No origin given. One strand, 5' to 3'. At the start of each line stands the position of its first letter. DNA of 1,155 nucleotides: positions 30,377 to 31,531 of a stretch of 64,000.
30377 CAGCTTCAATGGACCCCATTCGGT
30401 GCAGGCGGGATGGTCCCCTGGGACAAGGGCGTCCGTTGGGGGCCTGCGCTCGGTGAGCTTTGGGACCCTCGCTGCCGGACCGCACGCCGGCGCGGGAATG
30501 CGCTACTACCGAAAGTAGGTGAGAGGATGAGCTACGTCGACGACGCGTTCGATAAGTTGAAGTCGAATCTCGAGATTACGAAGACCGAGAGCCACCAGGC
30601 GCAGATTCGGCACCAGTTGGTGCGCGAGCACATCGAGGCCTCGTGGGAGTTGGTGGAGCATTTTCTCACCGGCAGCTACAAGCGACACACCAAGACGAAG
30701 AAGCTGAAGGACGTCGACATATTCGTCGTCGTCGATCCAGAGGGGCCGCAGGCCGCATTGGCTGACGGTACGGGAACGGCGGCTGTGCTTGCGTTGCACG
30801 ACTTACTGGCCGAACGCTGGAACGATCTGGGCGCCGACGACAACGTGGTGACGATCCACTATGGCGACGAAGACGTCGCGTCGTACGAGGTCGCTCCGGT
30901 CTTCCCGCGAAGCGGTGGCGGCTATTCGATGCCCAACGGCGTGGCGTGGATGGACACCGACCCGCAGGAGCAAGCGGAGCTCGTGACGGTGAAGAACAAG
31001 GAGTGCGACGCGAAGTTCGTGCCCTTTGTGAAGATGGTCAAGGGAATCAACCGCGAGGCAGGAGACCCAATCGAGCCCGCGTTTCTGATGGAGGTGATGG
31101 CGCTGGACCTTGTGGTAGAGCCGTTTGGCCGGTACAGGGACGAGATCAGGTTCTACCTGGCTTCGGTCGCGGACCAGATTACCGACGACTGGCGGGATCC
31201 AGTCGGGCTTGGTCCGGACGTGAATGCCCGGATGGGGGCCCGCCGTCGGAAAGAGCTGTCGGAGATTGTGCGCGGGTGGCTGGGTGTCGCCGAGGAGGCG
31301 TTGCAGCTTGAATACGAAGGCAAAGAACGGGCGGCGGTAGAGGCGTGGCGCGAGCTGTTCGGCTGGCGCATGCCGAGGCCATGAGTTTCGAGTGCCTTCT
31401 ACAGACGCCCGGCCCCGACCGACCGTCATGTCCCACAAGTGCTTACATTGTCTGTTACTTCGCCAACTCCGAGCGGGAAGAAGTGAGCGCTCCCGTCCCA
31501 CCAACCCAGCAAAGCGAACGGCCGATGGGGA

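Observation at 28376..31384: Type III CBASS-like operon in inverted order: TRIP13-like ATPase - two small unknown proteins - SMODS/CD-NTase, with no canonical effector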

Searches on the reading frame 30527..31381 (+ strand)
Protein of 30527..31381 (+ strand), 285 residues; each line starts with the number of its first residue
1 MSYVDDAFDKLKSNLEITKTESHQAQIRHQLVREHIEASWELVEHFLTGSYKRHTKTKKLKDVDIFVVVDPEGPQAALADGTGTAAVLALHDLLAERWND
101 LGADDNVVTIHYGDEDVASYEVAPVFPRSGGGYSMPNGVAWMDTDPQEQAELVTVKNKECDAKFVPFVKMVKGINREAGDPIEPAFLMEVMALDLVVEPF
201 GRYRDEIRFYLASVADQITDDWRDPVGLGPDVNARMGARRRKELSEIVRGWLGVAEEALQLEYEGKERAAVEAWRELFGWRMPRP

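Call 6: search_protein_families(library=pfam, proteins=[window:30527-31381:+], max_evalue=1)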
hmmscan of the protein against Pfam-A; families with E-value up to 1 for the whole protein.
window:30527-31381:+ (285 aa): 2 families
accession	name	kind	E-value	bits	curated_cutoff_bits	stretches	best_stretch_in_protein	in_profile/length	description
PF18144.7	SMODS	-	2.6e-13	51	26.5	1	4-157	3-164/164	Second Messenger Oligonucleotide or Dinucleotide Synthetase domain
PF01909.29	NTP_transf_2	-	0.00012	22.8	21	1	34-74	6-45/93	Nucleotidyltransferase domain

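Call 7: search_protein_families(library=padloc, proteins=[window:30527-31381:+], max_evalue=1)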
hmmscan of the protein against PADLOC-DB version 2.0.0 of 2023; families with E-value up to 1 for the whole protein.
window:30527-31381:+ (285 aa): 31 families (the best 25 are shown)
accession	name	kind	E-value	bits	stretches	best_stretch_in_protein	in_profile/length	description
PDLC00809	Cyclase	-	1.4e-89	298.6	1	1-284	1-294/295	oligonucleotide-cyclase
PDLC00823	Cyclase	-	3.1e-53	179.3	1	4-283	5-282/285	oligonucleotide-cyclase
PDLC00818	Cyclase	-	2.9e-24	84.2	2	123-285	137-295/322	oligonucleotide-cyclase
PDLC00802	Cyclase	-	3e-24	83.9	2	133-283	176-329/332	oligonucleotide-cyclase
PDLC00776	Cyclase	-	9.7e-22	75.7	1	4-283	5-284/287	oligonucleotide-cyclase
PDLC00786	Cyclase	-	1.5e-21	75.1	1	4-283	3-292/293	oligonucleotide-cyclase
PDLC00810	Cyclase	-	2.1e-21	74.8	1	1-279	1-293/335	oligonucleotide-cyclase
PDLC00822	Cyclase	-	3.5e-19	67.4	2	5-72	4-79/375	oligonucleotide-cyclase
PDLC00820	Cyclase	-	8.8e-19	65.9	1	43-283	45-276/324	oligonucleotide-cyclase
PDLC00814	Cyclase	-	9e-19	65.9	2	3-210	4-217/295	oligonucleotide-cyclase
PDLC00805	Cyclase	-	3.1e-17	61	1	4-279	25-310/314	oligonucleotide-cyclase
PDLC00796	Cyclase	-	1.4e-16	58.8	1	5-193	4-197/432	oligonucleotide-cyclase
PDLC00819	Cyclase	-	1.6e-16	58.6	1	191-283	1-94/96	oligonucleotide-cyclase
PDLC00773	Cyclase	-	3.2e-16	57.8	1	8-284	7-296/334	oligonucleotide-cyclase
PDLC00792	Cyclase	-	5e-14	50.3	1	5-177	4-183/236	oligonucleotide-cyclase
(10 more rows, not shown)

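Call 8: search_protein_families(library=ncbifam, proteins=[window:30527-31381:+], max_evalue=0.01)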
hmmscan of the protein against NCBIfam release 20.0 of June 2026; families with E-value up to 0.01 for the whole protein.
window:30527-31381:+ (285 aa): 4 families
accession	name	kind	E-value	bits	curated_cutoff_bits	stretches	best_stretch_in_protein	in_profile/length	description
NF041117.1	CBASS_cyclase_b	equivalog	7.8e-70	235.6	200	1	8-279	1-275/275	CBASS oligonucleotide cyclase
NF041116.1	CBASS_cyclase_a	equivalog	3.8e-10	39.4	200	1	14-197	13-207/317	CBASS oligonucleotide cyclase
TIGR03671.1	cca_archaeal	equivalog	5.5e-05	22.1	281.3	1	18-82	17-80/410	CCA tRNA nucleotidyltransferase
NF053871.1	DS2_2_antiphage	equivalog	0.0065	15.8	350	0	18-69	18-69/294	anti-phage nucleotidyltransferase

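Call 9: search_solved_structures(query=window:30527-31381:+, max_evalue=0.01, show_alignments=1)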
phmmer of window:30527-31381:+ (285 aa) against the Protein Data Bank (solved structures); distinct sequences matched with E-value up to 0.01: 6.
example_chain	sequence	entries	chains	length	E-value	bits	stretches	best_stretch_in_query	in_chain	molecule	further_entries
6p8u_A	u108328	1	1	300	1e-38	136.5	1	3-283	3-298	Nucleotidyltransferase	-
6p82_A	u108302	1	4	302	1.4e-38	136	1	4-283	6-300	Nucleotidyltransferase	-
6p8j_C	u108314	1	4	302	3.5e-37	131.5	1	4-283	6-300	Nucleotidyltransferase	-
9ntn_G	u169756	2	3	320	2.4e-07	33.6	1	46-195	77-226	CdnD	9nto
9sa4_A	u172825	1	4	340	0.00011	24.9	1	44-284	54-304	CD-NTase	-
9sa5_A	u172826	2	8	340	0.00029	23.4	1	44-284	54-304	CD-NTase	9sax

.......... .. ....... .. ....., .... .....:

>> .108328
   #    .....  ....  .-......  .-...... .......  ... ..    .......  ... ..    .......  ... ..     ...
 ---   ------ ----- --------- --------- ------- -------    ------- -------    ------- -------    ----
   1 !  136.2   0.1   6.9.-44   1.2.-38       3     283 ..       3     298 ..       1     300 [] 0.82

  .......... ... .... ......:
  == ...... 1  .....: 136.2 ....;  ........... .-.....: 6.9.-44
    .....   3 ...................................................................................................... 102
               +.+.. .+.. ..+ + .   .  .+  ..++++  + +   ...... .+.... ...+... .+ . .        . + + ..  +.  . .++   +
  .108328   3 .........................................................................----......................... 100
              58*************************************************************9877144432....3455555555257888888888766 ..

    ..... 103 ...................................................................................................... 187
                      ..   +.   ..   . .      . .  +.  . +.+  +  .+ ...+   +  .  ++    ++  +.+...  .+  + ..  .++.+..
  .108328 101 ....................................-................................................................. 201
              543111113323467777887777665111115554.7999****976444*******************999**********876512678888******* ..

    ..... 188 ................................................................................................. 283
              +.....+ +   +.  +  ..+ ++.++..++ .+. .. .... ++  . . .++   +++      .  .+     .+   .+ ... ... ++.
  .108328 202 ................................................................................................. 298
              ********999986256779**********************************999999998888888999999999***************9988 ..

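Call 14: find_homologous_proteins(query=window:30527-31381:+, max_evalue=1e-20)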
Query window:30527-31381:+ (285 aa): 1307 proteins with E <= 1e-20 among 5642 candidates; the best 120 are listed.
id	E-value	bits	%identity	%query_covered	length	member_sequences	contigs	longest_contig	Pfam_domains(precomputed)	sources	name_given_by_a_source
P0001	2.6e-190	649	100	100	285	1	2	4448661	PF18144.8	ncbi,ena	-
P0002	1.1e-174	598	92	100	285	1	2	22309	PF18144.8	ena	-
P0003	6.1e-165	566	86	100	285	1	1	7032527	PF18144.8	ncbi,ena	-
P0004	1.6e-164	564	86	100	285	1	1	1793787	PF18144.8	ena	-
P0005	1.8e-163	561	86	100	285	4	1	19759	PF18144.8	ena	-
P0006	1.8e-163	561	85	100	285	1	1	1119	PF18144.8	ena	-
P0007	8.0e-163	559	84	100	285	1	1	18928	PF18144.8,PF01909.30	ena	-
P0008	1.4e-162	558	84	100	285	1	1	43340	PF18144.8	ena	-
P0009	3.9e-161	553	86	100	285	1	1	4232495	PF18144.8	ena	-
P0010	4.5e-161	553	85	100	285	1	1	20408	PF18144.8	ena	-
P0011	8.2e-161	552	84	100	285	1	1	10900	PF18144.8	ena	-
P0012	8.4e-161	552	84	100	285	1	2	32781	PF18144.8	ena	-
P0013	1.0e-160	552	84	100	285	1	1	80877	PF18144.8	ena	-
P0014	1.1e-160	552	85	100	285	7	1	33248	PF18144.8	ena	-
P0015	2.6e-160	550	85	100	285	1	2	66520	PF18144.8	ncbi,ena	-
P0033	3.1e-157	540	82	100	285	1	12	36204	PF18144.8,PF01909.30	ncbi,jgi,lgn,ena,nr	ncbi:MAG: CBASS oligonucleotide cyclase [Chloroflexi bacterium]|nr:CBASS oligonucleotide cyclase [Ch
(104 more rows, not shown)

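Call 15: find_encoding_contigs(protein=P0001, flank=8000, max_places=3)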
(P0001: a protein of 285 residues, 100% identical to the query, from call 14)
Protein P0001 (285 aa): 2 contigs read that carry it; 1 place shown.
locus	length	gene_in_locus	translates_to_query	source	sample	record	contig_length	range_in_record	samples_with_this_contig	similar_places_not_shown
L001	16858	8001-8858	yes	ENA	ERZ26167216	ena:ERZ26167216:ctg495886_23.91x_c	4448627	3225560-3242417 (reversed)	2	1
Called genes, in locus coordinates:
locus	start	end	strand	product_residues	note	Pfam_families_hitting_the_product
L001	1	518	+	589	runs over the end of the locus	PF01420:Methylase_S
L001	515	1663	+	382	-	PF06114:Peptidase_M78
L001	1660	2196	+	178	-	PF14367:DUF4411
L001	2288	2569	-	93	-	PF12844:HTH_19, PF01381:HTH_3, PF13560:HTH_31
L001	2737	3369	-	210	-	PF12836:HHH_3 (faint), PF00633:HHH (faint)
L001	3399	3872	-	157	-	-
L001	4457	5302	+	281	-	PF18159:S_4TM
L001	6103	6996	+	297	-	PF13191:AAA_16 (weak), PF13401:AAA_22 (faint), PF00004:AAA, PF07728:AAA_5 (weak)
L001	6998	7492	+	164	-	PF27322:Cap8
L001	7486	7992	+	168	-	PF18173:bacHORMA_2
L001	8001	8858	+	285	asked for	PF18144:SMODS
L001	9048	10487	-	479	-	PF01011:PQQ, PF13442:Cytochrome_CBB3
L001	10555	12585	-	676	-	PF01011:PQQ, PF13360:PQQ_2 (weak)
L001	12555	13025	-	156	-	PF20349:DUF6644, PF09980:DUF2214 (weak)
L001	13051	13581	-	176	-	PF20349:DUF6644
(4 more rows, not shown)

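Call 16: find_encoding_contigs(protein=P0003, flank=8000, max_places=3)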
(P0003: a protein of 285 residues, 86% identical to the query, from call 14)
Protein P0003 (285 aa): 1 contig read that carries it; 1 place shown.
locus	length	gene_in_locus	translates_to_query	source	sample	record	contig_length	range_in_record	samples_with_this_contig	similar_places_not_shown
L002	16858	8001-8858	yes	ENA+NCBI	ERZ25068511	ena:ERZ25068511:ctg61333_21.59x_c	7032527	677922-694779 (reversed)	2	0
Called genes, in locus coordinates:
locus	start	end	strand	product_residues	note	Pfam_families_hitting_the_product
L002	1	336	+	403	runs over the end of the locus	PF01420:Methylase_S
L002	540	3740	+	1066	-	PF04313:HSDR_N, PF04851:ResIII, PF18766:SWI2_SNF2, PF22679:T1R_D3-like, PF11867:T1RH-like_C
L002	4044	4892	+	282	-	PF18159:S_4TM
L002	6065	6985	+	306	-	PF13191:AAA_16 (weak), PF00004:AAA, PF07724:AAA_2 (weak), PF13401:AAA_22 (faint)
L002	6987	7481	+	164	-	PF27322:Cap8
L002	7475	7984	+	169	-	PF18173:bacHORMA_2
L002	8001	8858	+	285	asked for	PF18144:SMODS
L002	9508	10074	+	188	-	-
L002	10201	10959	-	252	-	-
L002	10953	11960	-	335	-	-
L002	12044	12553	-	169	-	PF04168:Alpha-E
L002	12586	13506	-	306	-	PF08379:Bact_transglu_N, PF01841:Transglut_core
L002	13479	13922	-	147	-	PF04174:CP_ATPgrasp_1, PF14403:CP_ATPgrasp_2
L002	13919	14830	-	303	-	PF04174:CP_ATPgrasp_1, PF14403:CP_ATPgrasp_2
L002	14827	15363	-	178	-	PF01850:PIN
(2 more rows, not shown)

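Call 17: find_encoding_contigs(protein=P0033, flank=8000, max_places=6)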
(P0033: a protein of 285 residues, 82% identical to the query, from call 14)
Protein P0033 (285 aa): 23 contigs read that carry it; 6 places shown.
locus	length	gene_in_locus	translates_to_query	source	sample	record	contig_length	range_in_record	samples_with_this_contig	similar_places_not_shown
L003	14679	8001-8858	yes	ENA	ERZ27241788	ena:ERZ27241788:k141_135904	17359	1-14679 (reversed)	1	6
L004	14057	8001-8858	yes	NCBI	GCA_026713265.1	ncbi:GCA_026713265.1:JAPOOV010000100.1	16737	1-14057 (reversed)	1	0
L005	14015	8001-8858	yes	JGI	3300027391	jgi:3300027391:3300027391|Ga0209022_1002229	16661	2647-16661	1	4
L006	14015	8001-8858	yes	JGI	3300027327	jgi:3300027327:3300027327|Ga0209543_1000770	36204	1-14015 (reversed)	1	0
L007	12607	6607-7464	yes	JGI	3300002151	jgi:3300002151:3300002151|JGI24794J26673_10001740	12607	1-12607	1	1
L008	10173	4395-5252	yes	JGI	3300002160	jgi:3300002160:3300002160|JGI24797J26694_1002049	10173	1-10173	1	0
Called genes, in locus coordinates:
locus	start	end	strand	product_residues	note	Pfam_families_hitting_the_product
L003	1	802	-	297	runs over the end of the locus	PF01844:HNH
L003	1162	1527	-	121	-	-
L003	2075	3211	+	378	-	-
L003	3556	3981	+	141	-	PF22014:DUF6932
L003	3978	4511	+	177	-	PF13560:HTH_31 (weak), PF01381:HTH_3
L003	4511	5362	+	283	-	PF18159:S_4TM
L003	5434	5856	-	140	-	PF13560:HTH_31, PF01381:HTH_3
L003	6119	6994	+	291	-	PF13191:AAA_16 (faint), PF13401:AAA_22 (faint), PF00004:AAA, PF07724:AAA_2 (weak), PF13671:AAA_33 (faint)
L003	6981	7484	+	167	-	PF27322:Cap8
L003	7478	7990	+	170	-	PF18173:bacHORMA_2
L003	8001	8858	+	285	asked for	PF18144:SMODS, PF01909:NTP_transf_2 (weak)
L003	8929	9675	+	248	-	PF04231:Endonuclease_1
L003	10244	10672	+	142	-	-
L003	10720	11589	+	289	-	-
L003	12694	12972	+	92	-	PF00589:Phage_integrase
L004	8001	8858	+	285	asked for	PF18144:SMODS, PF01909:NTP_transf_2 (weak)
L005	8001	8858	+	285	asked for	PF18144:SMODS, PF01909:NTP_transf_2 (weak)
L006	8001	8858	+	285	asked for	PF18144:SMODS, PF01909:NTP_transf_2 (weak)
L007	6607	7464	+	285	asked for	PF18144:SMODS, PF01909:NTP_transf_2 (weak)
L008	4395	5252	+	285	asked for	PF18144:SMODS, PF01909:NTP_transf_2 (weak)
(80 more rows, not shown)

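Call 18: find_related_loci(query=window:30527-31381:+, collection=genome_contigs, flank=8000)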
Query window:30527-31381:+ (285 aa) in genome_contigs; peptide patterns used: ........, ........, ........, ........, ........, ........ (x = any residue, [..] = any of these).
162 stretches matched a pattern; 64 encode a relative of the query (tblastn E <= 1e-3); 62 distinct loci.
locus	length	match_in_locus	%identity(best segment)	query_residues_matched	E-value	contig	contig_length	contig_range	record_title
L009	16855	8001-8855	86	1-285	3e-168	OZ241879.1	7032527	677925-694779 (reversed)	MAG: Spirochaetia bacterium isolate 33422d00-efb0-4b49-bd16-f937cda21374 genome assembly, chromosome: 1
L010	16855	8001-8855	84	1-285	8e-163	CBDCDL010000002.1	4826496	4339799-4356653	MAG: Spirochaetia bacterium isolate 978a6f5d-7542-411a-95a3-dd801879e222 genome assembly, contig: contig_2, whole genome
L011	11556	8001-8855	84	1-285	2e-162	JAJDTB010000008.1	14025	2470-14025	MAG: Gemmatimonadetes bacterium isolate jk18x11bins.40 k141_202871, whole genome shotgun sequence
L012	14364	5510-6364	81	1-285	4e-159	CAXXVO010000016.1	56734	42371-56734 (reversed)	MAG: Alphaproteobacteria bacterium isolate b1e32fb5-33d9-4808-b364-4179d3f700a5 genome assembly, contig: contig_16, whol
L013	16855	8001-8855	82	1-285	3e-157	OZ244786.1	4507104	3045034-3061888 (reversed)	MAG: Candidatus Multivorans sp. isolate 506956bb-d3ba-4b36-a8b3-9439da49a84d genome assembly, chromosome: 1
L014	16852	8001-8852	80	1-284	4e-154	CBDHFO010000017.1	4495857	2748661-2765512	MAG: Candidatus Marinacidobacterium sp. isolate 178a2059-1fcc-4348-b026-258adf563acb genome assembly, contig: contig_6,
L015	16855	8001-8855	82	1-285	1e-153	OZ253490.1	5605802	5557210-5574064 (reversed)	MAG: Alphaproteobacteria bacterium isolate 903b7664-a1a7-4c44-9fb1-b1fc7b96e1ef genome assembly, chromosome: 1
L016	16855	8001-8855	82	1-285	1e-153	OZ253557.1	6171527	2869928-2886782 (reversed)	MAG: Alphaproteobacteria bacterium isolate 076c979e-b32e-4df2-94ec-b05dd2327168 genome assembly, chromosome: 1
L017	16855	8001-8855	76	1-285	9e-150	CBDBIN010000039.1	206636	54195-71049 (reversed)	MAG: Terriglobia bacterium isolate d1c3b3d4-6a15-40f0-a509-e9ece1a5a339 genome assembly, contig: contig_39, whole genome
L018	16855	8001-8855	82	1-285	2e-149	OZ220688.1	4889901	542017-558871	MAG: Thermoanaerobaculia bacterium isolate 17c936d4-adfa-4882-ba3e-7fd0bc385902 genome assembly, chromosome: 1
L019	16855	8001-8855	75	1-285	5e-149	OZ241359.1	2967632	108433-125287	MAG: Pseudomonadales bacterium isolate 2d4c467c-e05f-4f20-8965-212c3f304af4 genome assembly, chromosome: 1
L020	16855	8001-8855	76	1-285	3e-149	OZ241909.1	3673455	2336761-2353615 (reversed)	MAG: Candidatus Azotimanducaceae bacterium isolate 1162e259-e2cb-4129-9ddd-c858584b4c03 genome assembly, chromosome: 1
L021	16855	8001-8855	76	1-285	6e-148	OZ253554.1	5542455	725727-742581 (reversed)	MAG: Terriglobia bacterium isolate 396977cd-f3bc-4a7a-a902-c7514da379ca genome assembly, chromosome: 1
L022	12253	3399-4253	74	1-285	7e-146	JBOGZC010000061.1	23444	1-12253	MAG: Solirubrobacterales bacterium isolate SE1510_metabat2.bin.35 NODE_367_length_23444_cov_1.515246, whole genome shotg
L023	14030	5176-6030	74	1-285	7e-146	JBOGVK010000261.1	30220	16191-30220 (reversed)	MAG: Actinomycetota bacterium isolate TC-S_metawrap_bin.157 k127_2515711, whole genome shotgun sequence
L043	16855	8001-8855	79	1-285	3e-156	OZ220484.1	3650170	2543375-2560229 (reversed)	MAG: Pseudomonadales bacterium isolate a493282d-5fc6-49d1-81ab-a6a4f8e0b842 genome assembly, chromosome: 1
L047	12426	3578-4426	53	1-280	5e-96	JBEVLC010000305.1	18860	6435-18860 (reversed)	MAG: Baekduia sp. isolate T4R2BO.21.metabat2 T4R2BO.21.metabat2_k133_9353468, whole genome shotgun sequence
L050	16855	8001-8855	52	1-285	6e-95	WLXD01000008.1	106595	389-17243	MAG: Acidobacteria bacterium isolate s2_autometa_2-0 NODE_41_length_106595_cov_12.957771, whole genome shotgun sequence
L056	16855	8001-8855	50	1-282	2e-87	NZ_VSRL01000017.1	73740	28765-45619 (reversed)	Lentzea indica strain PSKA42 NODE_17_length_73740_cov_28.984954, whole genome shotgun sequence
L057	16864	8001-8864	50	1-285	4e-87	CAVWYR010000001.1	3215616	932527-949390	MAG: uncultured Solirubrobacteraceae bacterium isolate MFD01716.bin.1.35 genome assembly, contig: contig_20572, whole ge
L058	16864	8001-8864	48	1-285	1e-86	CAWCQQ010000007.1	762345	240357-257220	MAG: uncultured Actinomycetota bacterium isolate MFD04967.bin.2.103 genome assembly, contig: contig_3935, whole genome s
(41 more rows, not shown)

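Call 42: search_protein_families(library=pfam, proteins=[L015:8889-9806:+, L015:10065-10964:+, L043:8975-9856:+, L050:8855-9670:+, L047:4528-5364:+, L057:8877-10085:+, L058:8902-10374:+, L056:4772-5884:-, L058:4703-5572:-, L022:4217-4792:+], max_evalue=0.01)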
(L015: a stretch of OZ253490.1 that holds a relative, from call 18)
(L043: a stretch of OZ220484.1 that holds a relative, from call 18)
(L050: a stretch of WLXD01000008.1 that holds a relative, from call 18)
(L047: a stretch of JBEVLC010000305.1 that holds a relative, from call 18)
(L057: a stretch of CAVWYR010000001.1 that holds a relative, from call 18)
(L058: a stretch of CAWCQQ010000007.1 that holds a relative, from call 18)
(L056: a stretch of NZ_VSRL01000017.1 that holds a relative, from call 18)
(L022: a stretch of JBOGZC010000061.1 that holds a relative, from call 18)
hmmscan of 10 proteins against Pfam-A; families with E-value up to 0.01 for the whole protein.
L015:8889-9806:+ (306 aa): 2 families
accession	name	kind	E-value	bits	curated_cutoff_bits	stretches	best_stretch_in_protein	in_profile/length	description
PF18144.7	SMODS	-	5.5e-10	40.2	26.5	1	20-171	2-159/164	Second Messenger Oligonucleotide or Dinucleotide Synthetase domain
PF22600.2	MTPAP-like_central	-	5.5e-05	23.7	27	1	23-108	3-89/139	Poly(A) RNA polymerase, mitochondrial-like, central palm domain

L015:10065-10964:+ (300 aa): 1 family
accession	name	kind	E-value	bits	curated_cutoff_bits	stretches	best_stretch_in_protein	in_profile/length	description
PF18159.6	S_4TM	-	0.0041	17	26.9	0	104-186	106-185/291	SMODS-associating 4TM effector domain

L043:8975-9856:+ (294 aa): 0 families

L050:8855-9670:+ (272 aa): 1 family
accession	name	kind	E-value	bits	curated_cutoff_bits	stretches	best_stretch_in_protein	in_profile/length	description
PF04610.19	TrbL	-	0.00071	19.8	25.9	1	106-210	54-155/215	TrbL/VirB6 plasmid conjugal transfer protein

L047:4528-5364:+ (279 aa): 0 families

L057:8877-10085:+ (403 aa): 2 families
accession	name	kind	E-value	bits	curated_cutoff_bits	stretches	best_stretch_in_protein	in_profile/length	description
PF18145.6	SAVED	-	9.6e-16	58.5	26.2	1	215-392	15-190/190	SMODS-associated and fused to various effectors sensor domain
PF13676.11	TIR_2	-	1.2e-08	35.9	28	1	5-72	1-67/122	TIR domain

L058:8902-10374:+ (491 aa): 1 family
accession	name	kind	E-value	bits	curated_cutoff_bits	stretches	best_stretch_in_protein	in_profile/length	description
PF18145.6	SAVED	-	7.8e-27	94.7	26.2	1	310-489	12-190/190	SMODS-associated and fused to various effectors sensor domain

L056:4772-5884:- (371 aa): 4 families
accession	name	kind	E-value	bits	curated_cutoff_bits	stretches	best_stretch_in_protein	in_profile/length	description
PF06114.19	Peptidase_M78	-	4.5e-20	72.1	22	1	172-287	2-122/123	IrrE N-terminal-like domain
PF01381.28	HTH_3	-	1.9e-13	50.6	23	1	20-75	1-55/55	Helix-turn-helix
PF13560.12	HTH_31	-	4.3e-09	37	27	1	18-71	4-57/64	Helix-turn-helix domain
PF12844.13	HTH_19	-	0.00012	22.3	30.2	1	19-67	3-50/64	Helix-turn-helix domain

L058:4703-5572:- (290 aa): 1 family
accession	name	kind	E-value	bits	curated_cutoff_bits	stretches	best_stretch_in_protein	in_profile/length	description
PF06114.19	Peptidase_M78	-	4.3e-09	36.7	22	1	57-171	13-121/123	IrrE N-terminal-like domain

L022:4217-4792:+ (192 aa): 1 family
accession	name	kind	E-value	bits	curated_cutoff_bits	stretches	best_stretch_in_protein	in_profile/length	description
PF18186.6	SLATT_4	-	0.00052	20.2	27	1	35-174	13-153/165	SMODS and SLOG-associating 2TM effector domain family 4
